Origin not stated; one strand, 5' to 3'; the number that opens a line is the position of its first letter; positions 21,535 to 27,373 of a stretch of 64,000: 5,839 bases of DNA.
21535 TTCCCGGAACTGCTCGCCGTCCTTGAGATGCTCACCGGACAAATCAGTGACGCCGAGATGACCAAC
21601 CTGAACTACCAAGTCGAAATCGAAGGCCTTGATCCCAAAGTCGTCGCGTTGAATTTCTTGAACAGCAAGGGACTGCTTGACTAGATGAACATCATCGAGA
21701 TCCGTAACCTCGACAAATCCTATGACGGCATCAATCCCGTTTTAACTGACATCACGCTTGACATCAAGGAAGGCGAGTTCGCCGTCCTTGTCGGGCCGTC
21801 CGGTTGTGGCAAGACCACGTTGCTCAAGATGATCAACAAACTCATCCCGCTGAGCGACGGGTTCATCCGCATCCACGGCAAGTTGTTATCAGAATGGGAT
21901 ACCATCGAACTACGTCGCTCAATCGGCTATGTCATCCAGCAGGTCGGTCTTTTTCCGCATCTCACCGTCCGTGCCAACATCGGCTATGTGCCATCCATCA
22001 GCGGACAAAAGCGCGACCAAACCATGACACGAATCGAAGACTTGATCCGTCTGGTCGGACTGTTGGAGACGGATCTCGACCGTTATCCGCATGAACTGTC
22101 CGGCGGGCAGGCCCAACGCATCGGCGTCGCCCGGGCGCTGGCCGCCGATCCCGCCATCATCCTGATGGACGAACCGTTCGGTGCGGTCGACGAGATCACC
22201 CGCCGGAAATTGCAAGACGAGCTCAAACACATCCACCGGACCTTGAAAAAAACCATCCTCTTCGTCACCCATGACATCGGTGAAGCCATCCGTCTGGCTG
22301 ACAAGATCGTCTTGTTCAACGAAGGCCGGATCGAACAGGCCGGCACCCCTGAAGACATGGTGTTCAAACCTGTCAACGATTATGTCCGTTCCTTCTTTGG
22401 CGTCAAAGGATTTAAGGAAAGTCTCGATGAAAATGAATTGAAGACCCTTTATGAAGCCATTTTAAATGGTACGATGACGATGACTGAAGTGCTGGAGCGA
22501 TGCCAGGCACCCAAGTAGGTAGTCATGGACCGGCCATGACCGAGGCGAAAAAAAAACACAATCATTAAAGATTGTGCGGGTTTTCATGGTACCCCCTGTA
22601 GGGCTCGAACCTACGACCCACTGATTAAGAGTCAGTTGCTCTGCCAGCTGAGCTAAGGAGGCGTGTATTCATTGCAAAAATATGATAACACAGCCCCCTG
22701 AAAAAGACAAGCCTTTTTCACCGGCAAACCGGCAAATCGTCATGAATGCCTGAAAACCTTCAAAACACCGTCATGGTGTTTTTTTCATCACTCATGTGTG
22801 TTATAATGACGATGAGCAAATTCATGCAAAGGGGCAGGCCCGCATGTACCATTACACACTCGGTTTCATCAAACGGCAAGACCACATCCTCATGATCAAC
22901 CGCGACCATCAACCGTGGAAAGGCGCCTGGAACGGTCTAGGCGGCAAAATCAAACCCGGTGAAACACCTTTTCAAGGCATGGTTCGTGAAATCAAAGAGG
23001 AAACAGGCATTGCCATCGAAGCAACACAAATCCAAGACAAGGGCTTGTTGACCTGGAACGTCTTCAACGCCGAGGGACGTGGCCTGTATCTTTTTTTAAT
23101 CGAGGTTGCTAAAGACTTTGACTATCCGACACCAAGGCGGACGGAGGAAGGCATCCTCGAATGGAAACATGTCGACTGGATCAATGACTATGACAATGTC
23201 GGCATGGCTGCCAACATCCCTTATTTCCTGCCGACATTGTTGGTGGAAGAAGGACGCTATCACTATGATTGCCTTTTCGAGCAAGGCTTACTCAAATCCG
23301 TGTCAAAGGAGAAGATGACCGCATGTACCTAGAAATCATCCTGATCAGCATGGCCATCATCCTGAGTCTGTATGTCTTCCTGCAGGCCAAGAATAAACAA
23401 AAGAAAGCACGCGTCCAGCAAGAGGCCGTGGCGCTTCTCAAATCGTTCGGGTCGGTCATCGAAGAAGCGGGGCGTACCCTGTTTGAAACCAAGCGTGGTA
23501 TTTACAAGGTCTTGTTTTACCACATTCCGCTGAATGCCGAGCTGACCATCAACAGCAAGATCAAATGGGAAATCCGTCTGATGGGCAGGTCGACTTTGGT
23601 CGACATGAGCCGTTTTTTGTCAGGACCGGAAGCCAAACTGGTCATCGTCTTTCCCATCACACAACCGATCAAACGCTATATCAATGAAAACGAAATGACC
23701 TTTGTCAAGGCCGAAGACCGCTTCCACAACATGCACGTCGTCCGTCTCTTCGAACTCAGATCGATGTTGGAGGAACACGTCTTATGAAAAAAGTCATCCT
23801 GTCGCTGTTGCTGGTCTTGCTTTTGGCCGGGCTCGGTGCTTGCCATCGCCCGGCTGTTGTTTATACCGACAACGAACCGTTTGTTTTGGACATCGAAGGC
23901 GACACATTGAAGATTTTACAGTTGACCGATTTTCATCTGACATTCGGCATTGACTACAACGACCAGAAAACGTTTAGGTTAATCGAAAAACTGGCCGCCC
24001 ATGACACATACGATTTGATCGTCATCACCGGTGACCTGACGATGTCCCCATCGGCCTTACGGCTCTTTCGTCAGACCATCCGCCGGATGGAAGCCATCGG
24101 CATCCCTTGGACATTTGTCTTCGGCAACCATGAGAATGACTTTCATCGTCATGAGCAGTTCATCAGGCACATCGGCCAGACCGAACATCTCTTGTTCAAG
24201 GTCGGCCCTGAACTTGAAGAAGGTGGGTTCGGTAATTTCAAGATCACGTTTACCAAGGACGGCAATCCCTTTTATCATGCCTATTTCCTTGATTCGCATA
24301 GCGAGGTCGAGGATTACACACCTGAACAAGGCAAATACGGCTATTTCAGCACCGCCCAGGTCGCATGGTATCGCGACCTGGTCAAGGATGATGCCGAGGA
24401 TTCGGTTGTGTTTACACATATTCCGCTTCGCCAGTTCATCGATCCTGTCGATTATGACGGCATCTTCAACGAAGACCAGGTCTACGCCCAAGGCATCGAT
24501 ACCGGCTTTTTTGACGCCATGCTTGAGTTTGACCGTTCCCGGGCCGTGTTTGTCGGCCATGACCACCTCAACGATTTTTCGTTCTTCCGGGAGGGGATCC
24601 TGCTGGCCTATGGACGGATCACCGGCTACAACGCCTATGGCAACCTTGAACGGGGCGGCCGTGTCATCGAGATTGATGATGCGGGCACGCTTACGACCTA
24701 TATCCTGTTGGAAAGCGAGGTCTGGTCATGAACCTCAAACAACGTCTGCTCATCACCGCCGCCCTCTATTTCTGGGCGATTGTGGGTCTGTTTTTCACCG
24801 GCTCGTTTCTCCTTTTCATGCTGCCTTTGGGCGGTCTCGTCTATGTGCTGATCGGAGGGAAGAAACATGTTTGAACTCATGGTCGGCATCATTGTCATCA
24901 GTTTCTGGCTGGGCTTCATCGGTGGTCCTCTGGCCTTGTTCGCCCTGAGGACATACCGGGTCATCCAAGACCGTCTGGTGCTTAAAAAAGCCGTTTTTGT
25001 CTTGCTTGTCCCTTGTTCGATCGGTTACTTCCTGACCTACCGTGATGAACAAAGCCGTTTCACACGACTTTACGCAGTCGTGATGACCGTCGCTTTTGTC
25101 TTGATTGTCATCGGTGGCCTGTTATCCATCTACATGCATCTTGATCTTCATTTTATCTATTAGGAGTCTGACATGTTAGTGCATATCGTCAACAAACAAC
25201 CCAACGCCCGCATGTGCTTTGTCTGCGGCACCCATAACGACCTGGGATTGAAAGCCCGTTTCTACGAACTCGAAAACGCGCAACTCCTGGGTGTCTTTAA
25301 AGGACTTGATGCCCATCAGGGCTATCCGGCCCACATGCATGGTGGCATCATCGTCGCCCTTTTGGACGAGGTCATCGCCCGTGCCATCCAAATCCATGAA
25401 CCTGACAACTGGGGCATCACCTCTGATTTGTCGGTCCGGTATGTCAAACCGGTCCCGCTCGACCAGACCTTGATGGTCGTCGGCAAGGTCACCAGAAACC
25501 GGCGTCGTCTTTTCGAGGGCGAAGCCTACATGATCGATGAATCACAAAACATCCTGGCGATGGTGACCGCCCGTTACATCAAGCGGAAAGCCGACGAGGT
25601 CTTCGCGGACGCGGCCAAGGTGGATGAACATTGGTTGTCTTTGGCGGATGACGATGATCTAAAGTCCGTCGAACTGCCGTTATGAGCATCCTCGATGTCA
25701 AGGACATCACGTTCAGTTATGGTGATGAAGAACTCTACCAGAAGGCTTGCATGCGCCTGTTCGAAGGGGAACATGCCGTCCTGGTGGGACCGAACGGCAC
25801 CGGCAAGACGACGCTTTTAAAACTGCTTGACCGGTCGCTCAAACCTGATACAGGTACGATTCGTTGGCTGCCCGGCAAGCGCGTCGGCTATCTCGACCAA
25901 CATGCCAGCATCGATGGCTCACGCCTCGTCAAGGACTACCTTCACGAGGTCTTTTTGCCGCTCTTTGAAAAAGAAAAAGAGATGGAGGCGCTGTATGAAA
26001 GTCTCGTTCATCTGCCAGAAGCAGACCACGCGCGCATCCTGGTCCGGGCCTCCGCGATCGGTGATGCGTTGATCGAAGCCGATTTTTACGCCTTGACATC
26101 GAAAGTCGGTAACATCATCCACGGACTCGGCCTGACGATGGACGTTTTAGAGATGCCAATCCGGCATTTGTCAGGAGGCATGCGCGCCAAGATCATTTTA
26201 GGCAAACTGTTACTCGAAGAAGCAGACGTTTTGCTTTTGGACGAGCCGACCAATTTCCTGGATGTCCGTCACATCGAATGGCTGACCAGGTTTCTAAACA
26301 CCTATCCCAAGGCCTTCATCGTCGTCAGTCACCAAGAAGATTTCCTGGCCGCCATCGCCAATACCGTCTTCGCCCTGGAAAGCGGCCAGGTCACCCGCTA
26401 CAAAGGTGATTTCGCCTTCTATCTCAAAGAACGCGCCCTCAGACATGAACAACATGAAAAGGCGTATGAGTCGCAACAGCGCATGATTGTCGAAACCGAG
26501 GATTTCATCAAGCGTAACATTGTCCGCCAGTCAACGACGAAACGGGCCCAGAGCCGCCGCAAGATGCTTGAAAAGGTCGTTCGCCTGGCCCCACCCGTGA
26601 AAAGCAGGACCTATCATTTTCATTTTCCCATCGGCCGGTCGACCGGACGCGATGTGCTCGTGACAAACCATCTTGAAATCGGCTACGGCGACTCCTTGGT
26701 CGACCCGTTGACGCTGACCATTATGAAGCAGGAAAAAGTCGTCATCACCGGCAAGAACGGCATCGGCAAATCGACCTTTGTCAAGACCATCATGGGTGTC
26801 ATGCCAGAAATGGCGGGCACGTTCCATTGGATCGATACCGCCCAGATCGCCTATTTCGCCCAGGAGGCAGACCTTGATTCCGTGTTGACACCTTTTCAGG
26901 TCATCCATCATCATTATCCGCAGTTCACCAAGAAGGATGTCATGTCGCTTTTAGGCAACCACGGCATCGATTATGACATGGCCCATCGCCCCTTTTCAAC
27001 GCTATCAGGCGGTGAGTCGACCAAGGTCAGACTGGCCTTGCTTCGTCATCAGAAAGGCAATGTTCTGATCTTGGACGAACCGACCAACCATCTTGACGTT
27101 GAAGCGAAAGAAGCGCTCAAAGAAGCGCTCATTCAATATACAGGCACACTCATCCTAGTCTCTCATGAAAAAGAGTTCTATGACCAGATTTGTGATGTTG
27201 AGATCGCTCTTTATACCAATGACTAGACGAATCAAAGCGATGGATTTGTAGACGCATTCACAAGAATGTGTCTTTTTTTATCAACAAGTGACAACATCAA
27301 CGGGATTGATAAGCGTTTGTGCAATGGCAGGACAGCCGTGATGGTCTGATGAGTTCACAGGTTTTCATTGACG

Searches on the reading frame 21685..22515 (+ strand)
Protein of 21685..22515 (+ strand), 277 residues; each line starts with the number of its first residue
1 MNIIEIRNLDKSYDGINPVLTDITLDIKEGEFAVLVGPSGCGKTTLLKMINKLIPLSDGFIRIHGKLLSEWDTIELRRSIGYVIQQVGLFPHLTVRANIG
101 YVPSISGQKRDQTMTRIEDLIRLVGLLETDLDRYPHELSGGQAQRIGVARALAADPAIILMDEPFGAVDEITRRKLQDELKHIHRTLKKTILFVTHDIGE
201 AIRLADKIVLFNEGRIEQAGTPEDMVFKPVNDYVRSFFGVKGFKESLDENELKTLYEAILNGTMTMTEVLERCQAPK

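Call 4: search_protein_families(library=pfam, proteins=[window:21685-22515:+], max_evalue=0.01)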
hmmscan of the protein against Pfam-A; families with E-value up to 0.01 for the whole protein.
window:21685-22515:+ (277 aa): 14 families
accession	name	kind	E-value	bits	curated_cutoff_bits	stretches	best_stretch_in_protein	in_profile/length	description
PF00005.33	ABC_tran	-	7.4e-35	121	25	1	20-165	1-136/137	ABC transporter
PF13304.12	AAA_21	-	5.7e-05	23.7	27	0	32-51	1-20/304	AAA domain, putative AbiEii toxin, Type IV TA system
PF13401.12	AAA_22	-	0.00013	22.7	27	1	30-69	5-45/130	AAA domain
PF00004.35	AAA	-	0.00035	21.5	21.2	1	34-163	2-65/131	ATPase family associated with various cellular activities (AAA)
PF13175.12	AAA_15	-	0.00073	19.7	32.1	1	21-73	15-70/374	AAA ATPase domain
PF20720.3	nSTAND3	-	0.0019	18.3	27.2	0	28-50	15-37/155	Novel STAND NTPase 3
PF03215.21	Rad17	-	0.0025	18.2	23.8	1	22-53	37-68/186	Rad17 P-loop domain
PF24389.1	ORC-CDC6-like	-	0.0025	17.1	27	1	33-50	35-52/571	ORC-CDC6-like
PF13191.12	AAA_16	-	0.005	17.8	32.6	1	29-68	23-63/167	AAA ATPase domain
PF03193.22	RsgA_GTPase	-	0.0051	17.1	30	0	26-52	103-128/174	RsgA GTPase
PF13604.12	AAA_30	-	0.0054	16.9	27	0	31-57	19-45/191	AAA domain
PF01637.24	ATPase_2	-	0.0066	16.7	33.2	0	29-53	19-43/225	ATPase domain predominantly from Archaea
PF13481.12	AAA_25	-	0.0068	16.5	27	0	27-47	30-50/195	AAA domain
PF02463.25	SMC_N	-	0.0083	16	40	0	30-50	24-44/220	RecF/RecN/SMC N terminal domain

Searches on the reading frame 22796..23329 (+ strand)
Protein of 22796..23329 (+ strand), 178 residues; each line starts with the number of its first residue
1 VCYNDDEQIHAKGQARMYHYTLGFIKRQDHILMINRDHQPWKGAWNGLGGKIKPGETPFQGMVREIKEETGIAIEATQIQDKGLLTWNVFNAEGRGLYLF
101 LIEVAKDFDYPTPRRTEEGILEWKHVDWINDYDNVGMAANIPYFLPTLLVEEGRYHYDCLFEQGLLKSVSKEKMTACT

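Call 25: search_protein_families(library=pfam, proteins=[window:22796-23329:+], max_evalue=0.00001)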
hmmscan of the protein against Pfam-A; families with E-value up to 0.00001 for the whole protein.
window:22796-23329:+ (178 aa): 1 family
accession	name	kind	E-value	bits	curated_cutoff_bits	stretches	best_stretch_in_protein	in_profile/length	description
PF00293.34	NUDIX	-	3.4e-13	50.2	21.1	1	25-127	9-116/134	NUDIX domain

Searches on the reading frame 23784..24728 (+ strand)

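Call 25: search_protein_families(library=pfam, proteins=[window:23784-24728:+], max_evalue=0.00001)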
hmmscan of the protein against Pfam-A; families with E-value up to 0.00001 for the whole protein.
window:23784-24728:+ (315 aa): 1 family
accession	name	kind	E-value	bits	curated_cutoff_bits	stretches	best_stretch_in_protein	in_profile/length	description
PF00149.33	Metallophos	-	4.6e-14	53.7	21.5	1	42-261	1-189/191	Calcineurin-like phosphoesterase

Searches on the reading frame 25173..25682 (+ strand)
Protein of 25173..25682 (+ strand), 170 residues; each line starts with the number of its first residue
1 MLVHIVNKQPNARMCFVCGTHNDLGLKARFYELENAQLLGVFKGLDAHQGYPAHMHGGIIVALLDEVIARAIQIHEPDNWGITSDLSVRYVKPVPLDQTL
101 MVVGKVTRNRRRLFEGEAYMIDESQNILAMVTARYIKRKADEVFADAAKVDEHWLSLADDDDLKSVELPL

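Call 25: search_protein_families(library=pfam, proteins=[window:25173-25682:+], max_evalue=0.00001)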
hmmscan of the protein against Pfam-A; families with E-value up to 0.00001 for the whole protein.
window:25173-25682:+ (170 aa): 1 family
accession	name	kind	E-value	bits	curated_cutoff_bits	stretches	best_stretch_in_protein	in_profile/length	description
PF03061.28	4HBT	-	1.6e-11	44.8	20.6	1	54-126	3-76/79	Thioesterase superfamily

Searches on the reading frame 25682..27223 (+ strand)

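Call 25: search_protein_families(library=pfam, proteins=[window:25682-27223:+], max_evalue=0.00001)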
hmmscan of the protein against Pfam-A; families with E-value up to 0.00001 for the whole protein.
window:25682-27223:+ (514 aa): 14 families
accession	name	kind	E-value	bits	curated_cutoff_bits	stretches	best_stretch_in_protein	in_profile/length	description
PF00005.33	ABC_tran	-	8.6e-44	149.9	25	2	24-191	6-137/137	ABC transporter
PF12848.13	ABC_tran_Xtn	-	2e-22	79.5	25.9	1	231-313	2-85/85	ABC transporter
PF13304.12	AAA_21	-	4.7e-19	70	27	0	32-68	2-50/304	AAA domain, putative AbiEii toxin, Type IV TA system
PF02463.25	SMC_N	-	2.1e-15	57.2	40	0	415-505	118-206/220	RecF/RecN/SMC N terminal domain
PF13191.12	AAA_16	-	3.7e-09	37.7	32.6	0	27-122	20-101/167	AAA ATPase domain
PF13401.12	AAA_22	-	2.4e-08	34.8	27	0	30-98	6-65/130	AAA domain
PF13555.12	AAA_29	-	8.4e-08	32.3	27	0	346-374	18-46/61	P-loop containing region of AAA domain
PF20720.3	nSTAND3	-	1.5e-07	31.6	27.2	0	16-50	4-38/155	Novel STAND NTPase 3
PF03193.22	RsgA_GTPase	-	4.1e-07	30.4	30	0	22-61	99-138/174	RsgA GTPase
PF13479.12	AAA_24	-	6.7e-07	29.8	27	0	351-370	3-22/195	AAA domain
PF01078.27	Mg_chelatase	-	1.1e-06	28.6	20.3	0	345-411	17-84/207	Magnesium chelatase, subunit ChlI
PF05729.18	NACHT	-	1.4e-06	28.7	26.7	0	353-371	3-21/167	NACHT domain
PF13604.12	AAA_30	-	5.3e-06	26.7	27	0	26-58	13-47/191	AAA domain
PF12775.13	AAA_7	-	9.4e-06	25.7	25.8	0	28-57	32-61/181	P-loop containing dynein motor region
